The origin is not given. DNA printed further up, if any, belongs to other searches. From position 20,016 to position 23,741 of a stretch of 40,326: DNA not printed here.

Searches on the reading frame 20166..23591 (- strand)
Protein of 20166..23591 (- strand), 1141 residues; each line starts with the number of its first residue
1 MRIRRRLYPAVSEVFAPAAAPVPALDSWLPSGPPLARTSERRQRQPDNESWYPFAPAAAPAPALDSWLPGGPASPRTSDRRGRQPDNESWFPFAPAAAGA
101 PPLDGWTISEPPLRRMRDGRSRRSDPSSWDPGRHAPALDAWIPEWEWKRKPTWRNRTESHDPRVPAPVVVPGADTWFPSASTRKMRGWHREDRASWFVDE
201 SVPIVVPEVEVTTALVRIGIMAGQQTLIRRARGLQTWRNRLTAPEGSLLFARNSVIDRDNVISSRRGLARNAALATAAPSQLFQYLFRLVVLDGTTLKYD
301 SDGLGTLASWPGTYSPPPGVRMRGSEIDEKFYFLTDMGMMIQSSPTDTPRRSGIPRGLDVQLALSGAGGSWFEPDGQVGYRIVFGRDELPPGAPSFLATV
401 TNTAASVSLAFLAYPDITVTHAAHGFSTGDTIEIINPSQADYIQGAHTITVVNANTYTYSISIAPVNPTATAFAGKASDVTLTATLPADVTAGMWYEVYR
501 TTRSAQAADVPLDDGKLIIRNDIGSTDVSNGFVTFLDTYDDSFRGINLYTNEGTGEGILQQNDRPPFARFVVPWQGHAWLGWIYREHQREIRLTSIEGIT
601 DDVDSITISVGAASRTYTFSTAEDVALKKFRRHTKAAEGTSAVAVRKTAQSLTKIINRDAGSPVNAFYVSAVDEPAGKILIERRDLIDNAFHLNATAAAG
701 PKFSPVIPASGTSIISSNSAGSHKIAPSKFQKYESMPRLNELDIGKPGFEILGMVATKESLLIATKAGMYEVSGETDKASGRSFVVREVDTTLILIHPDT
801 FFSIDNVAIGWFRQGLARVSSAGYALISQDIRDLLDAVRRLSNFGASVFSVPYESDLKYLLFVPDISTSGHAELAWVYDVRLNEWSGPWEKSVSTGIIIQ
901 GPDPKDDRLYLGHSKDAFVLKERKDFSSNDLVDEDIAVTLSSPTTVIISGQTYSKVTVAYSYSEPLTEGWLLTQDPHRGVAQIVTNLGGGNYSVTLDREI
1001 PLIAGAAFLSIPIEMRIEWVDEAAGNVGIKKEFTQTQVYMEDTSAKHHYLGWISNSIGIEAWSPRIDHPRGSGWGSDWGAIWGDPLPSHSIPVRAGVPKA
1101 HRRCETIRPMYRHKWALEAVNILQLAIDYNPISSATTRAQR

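Call 6: search_protein_families(library=pfam, proteins=[window:20166-23591:-])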
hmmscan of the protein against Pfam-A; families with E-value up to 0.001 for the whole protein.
window:20166-23591:- (1141 aa): 0 families

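Call 10: search_protein_families(library=phrogs, proteins=[window:20166-23591:-], max_evalue=0.01)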
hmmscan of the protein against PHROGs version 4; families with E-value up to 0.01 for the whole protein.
window:20166-23591:- (1141 aa): 0 families

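Call 34: search_solved_structures(query=window:20166-23591:-, max_evalue=1)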
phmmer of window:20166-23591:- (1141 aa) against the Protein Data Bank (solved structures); distinct sequences matched with E-value up to 1: 3.
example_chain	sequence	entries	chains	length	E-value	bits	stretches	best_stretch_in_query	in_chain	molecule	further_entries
3rx9_A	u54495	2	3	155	0.27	12.2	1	357-404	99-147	Putative uncharacterized protein | Type VI secretion system protein VasD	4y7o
6hs7_F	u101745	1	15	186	0.34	11.9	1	357-404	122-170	Type VI secretion system protein VasD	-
6ixh_A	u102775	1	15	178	0.35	11.8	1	357-404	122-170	Type VI Secretion System TssJ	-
